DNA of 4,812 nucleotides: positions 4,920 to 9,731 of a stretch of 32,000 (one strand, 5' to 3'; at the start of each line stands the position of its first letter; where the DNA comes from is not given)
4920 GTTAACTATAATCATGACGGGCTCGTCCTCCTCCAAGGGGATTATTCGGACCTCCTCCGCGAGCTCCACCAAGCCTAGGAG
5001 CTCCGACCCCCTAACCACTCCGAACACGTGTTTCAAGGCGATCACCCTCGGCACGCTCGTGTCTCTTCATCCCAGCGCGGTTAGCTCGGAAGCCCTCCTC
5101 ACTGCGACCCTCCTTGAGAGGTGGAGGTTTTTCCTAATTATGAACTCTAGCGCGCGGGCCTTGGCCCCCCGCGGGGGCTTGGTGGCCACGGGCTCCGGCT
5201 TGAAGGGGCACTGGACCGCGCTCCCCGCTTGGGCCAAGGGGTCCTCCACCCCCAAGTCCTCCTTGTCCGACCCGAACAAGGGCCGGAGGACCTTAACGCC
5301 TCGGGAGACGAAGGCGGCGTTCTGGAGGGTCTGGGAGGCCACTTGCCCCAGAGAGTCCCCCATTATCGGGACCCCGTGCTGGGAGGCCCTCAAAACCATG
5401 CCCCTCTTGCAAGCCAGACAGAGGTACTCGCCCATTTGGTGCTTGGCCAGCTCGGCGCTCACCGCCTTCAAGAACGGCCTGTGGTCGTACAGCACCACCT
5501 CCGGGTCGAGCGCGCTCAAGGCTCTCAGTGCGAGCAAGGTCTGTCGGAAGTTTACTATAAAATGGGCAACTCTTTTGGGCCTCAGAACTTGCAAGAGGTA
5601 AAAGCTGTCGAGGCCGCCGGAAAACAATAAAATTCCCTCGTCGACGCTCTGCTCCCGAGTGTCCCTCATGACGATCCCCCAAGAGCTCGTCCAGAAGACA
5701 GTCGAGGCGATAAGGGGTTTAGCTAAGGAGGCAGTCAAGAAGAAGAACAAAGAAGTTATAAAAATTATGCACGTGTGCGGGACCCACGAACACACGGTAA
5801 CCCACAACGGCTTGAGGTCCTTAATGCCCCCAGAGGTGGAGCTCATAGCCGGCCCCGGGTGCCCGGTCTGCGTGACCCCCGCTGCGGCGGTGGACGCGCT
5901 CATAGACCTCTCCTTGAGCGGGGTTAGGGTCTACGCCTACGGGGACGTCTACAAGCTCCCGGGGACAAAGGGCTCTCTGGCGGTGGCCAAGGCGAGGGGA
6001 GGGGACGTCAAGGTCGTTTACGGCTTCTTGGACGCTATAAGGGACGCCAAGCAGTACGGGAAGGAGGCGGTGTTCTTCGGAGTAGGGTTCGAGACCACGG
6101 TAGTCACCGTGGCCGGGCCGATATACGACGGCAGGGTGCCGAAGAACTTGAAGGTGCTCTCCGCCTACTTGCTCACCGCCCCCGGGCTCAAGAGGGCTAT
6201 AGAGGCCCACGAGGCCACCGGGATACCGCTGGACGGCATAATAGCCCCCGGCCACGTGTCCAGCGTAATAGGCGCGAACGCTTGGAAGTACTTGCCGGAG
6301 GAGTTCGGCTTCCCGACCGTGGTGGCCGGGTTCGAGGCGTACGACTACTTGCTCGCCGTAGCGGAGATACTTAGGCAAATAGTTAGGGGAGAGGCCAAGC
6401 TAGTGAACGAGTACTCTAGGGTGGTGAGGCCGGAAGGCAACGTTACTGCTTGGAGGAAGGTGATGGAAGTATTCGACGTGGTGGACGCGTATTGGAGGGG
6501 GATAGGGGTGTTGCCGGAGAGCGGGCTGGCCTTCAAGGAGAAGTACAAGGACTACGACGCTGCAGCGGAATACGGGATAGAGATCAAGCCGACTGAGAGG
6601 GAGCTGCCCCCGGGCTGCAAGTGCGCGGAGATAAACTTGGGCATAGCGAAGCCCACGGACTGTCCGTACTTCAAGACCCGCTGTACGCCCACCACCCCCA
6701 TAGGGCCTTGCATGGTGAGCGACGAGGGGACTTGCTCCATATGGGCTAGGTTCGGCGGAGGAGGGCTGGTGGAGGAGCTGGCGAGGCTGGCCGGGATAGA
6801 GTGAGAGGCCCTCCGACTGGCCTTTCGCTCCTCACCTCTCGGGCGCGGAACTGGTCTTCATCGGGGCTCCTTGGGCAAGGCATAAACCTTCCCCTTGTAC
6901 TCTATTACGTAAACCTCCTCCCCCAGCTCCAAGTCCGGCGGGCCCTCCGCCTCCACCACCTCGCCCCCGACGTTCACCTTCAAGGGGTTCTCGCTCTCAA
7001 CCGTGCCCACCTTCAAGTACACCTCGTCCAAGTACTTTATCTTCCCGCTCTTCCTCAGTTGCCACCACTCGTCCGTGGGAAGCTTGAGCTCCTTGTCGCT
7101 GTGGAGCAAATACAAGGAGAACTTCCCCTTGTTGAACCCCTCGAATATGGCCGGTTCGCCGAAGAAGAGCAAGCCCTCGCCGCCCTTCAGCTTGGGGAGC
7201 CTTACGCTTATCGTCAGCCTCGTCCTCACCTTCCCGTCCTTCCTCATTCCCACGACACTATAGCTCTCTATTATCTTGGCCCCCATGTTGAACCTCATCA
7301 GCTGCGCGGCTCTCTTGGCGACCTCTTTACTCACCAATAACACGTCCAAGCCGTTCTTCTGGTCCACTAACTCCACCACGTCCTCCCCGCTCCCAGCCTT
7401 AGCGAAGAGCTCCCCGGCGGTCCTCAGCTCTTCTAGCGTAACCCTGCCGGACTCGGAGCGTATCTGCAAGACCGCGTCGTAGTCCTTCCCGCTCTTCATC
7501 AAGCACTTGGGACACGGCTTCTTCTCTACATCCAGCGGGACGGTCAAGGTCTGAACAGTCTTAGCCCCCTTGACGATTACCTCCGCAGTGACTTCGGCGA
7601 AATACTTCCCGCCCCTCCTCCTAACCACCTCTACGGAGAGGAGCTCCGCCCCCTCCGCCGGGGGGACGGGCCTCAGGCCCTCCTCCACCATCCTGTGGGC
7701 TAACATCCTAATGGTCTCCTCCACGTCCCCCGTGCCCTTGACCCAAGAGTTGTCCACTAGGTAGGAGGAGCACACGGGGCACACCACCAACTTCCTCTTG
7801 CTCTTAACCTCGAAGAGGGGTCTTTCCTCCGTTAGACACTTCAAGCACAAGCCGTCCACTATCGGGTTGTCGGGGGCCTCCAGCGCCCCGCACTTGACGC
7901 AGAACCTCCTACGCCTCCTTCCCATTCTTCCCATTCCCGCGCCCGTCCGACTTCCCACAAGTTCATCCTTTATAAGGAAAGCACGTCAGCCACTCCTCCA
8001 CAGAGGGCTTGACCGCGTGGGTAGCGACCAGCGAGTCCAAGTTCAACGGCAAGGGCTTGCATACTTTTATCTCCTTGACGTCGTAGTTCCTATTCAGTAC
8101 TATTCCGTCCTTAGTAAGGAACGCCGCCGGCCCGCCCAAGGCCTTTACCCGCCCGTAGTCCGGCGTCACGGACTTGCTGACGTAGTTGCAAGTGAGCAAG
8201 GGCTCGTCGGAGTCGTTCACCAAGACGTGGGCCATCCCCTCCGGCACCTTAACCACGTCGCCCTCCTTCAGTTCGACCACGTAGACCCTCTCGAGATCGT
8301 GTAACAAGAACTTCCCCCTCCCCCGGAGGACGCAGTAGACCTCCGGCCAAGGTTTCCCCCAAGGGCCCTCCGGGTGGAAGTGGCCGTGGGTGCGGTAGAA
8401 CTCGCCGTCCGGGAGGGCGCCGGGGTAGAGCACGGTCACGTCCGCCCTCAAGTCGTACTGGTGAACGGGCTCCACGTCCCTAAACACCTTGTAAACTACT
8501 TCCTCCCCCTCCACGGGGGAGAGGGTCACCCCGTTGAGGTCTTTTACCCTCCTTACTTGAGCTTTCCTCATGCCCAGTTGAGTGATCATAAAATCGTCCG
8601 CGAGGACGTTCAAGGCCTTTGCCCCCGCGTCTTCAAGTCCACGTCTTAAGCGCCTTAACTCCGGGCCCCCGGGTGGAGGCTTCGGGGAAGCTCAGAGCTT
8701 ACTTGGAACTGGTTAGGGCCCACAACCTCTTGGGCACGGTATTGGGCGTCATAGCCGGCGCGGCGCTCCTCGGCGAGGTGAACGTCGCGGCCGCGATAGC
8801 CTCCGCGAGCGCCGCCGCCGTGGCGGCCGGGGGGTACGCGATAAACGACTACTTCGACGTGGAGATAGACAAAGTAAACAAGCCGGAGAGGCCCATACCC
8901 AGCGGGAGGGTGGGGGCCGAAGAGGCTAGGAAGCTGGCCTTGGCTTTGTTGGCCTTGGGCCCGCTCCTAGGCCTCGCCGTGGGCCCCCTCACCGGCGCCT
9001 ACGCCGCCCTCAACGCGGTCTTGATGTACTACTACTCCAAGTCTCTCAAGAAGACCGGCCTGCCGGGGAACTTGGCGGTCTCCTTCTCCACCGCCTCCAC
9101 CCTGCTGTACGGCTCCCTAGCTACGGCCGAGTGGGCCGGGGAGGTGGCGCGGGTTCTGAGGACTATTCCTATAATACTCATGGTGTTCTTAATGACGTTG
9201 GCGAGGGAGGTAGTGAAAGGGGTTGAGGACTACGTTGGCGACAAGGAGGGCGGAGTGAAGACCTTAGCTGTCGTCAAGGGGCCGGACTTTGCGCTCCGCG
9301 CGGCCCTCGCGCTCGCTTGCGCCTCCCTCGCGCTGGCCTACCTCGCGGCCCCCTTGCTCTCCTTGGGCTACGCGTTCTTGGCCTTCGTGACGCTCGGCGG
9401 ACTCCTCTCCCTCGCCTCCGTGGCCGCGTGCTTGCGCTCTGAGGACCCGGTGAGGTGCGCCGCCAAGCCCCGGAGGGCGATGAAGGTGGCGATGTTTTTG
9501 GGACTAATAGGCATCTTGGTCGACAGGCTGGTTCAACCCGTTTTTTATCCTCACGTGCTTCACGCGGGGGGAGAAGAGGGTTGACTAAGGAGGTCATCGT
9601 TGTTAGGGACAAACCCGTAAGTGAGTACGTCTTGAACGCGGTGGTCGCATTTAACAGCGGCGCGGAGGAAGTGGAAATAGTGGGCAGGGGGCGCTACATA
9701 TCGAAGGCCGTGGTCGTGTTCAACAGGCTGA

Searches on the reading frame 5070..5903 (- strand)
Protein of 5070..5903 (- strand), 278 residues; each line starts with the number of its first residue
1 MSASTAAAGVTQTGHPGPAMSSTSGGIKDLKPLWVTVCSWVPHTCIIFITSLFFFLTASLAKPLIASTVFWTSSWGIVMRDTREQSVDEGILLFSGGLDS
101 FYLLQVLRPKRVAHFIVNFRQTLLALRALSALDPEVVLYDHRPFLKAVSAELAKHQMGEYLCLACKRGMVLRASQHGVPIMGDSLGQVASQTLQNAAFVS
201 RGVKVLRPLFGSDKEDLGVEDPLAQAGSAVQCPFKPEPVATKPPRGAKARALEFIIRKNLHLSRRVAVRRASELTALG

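Call 12: search_protein_families(library=pfam, max_evalue=0.001, proteins=[window:5070-5903:-])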
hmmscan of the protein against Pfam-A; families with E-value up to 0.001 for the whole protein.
window:5070-5903:- (278 aa): 1 family
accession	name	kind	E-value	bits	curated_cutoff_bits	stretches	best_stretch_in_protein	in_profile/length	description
PF02568.20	ThiI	-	6.8e-12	45.9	20.5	1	146-217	73-152/197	Thiamine biosynthesis protein (ThiI)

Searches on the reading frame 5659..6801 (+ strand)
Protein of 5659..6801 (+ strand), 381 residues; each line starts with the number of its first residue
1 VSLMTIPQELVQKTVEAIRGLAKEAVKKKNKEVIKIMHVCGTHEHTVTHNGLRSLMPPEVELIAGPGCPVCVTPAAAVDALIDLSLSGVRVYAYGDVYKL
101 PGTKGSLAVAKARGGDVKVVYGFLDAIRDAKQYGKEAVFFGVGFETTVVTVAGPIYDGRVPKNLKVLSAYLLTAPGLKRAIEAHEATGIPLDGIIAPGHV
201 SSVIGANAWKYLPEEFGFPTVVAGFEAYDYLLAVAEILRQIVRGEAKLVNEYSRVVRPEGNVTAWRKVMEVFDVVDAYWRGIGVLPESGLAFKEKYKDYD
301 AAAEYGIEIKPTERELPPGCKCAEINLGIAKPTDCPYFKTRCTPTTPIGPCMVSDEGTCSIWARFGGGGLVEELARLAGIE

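Call 12: search_protein_families(library=pfam, max_evalue=0.001, proteins=[window:5659-6801:+])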
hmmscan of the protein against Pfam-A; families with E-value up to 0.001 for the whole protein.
window:5659-6801:+ (381 aa): 1 family
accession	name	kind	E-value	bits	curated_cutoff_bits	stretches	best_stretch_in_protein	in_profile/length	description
PF01924.21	HypD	-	4.1e-125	418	25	1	17-365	9-350/351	Hydrogenase formation hypA family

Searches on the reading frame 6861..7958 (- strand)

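Call 13: search_protein_families(library=pfam, max_evalue=0.001, proteins=[window:6861-7958:-])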
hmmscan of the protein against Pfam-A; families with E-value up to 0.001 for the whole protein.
window:6861-7958:- (366 aa): 1 family
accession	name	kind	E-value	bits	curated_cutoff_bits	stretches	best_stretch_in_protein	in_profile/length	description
PF04981.18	NMD3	-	7.4e-43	147.3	24.9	1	20-254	1-243/243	NMD3 family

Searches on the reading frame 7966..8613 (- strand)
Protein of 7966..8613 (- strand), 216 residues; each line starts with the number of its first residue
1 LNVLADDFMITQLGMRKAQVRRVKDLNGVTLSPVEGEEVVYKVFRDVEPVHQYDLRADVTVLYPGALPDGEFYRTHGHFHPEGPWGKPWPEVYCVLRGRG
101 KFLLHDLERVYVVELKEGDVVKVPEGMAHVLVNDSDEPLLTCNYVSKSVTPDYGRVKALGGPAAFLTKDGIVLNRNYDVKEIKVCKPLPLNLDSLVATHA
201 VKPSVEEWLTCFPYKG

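Call 13: search_protein_families(library=pfam, max_evalue=0.001, proteins=[window:7966-8613:-])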
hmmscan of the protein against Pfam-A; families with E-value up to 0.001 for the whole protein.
window:7966-8613:- (216 aa): 5 families
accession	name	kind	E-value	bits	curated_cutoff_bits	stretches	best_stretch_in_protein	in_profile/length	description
PF06560.17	GPI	-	1.3e-22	80.4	20.7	1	21-178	2-178/182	Glucose-6-phosphate isomerase (GPI)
PF07883.17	Cupin_2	-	2.8e-06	27.4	27.2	1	88-139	17-64/70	Cupin domain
PF12852.13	Cupin_6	-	3.2e-06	27.5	26.7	1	78-151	19-94/183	Cupin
PF00190.28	Cupin_1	-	4.7e-06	26.7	22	1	90-141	55-109/151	Cupin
PF03079.20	ARD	-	2.1e-05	25.2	27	1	91-132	94-136/157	ARD/ARD' family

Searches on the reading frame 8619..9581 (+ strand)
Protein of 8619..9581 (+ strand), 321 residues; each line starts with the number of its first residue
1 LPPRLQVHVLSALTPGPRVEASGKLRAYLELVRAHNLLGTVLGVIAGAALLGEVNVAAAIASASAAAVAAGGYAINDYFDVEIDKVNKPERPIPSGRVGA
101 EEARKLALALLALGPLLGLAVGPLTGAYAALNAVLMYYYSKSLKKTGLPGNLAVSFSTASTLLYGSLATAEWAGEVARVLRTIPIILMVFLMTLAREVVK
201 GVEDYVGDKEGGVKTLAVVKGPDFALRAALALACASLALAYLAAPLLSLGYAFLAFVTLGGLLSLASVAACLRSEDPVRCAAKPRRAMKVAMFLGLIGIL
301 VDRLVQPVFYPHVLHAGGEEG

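Call 13: search_protein_families(library=pfam, max_evalue=0.001, proteins=[window:8619-9581:+])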
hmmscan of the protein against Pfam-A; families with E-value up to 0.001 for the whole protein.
window:8619-9581:+ (321 aa): 1 family
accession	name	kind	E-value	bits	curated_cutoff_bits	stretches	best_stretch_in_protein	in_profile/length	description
PF01040.23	UbiA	-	1.7e-40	139.4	34.2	1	41-288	6-245/250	UbiA prenyltransferase family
